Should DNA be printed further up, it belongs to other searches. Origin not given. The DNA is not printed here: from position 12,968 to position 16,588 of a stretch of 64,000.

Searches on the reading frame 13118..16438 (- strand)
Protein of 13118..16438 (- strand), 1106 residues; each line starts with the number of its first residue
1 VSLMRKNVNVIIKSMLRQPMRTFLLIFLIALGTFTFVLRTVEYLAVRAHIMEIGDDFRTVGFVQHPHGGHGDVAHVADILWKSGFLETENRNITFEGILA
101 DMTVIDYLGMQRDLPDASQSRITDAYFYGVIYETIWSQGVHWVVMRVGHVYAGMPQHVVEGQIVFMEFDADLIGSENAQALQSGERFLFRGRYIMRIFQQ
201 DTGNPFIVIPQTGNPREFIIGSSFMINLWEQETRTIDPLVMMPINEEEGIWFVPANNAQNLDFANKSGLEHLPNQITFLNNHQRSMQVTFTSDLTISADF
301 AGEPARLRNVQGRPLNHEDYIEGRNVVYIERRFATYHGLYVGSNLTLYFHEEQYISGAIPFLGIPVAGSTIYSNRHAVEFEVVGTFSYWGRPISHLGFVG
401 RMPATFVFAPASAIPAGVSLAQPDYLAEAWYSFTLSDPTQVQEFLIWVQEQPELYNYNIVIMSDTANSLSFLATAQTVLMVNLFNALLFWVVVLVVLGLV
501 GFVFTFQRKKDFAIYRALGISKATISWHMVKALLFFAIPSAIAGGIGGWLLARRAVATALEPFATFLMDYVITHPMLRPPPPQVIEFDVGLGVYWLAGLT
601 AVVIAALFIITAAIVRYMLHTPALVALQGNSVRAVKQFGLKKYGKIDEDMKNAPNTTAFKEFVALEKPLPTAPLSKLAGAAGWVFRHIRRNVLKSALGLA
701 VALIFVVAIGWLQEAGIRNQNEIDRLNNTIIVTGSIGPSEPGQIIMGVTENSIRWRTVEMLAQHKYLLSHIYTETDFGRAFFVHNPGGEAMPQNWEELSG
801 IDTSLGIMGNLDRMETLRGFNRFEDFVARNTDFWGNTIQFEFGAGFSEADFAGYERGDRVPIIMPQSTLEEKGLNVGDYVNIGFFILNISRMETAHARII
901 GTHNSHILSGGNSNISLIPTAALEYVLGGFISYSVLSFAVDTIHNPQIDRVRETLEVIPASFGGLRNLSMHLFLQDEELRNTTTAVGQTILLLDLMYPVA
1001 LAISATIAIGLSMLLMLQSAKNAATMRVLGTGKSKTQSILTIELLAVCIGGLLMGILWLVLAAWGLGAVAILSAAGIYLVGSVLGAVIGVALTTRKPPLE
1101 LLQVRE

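Call 65: search_protein_families(library=pfam, proteins=[window:13118-16438:-], max_evalue=0.00001)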
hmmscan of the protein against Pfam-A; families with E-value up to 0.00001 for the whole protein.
window:13118-16438:- (1106 aa): 1 family
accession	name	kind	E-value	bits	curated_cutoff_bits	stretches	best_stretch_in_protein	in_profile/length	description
PF02687.27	FtsX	-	8.7e-12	45.6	25.5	1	486-611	4-117/120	FtsX-like permease C-terminal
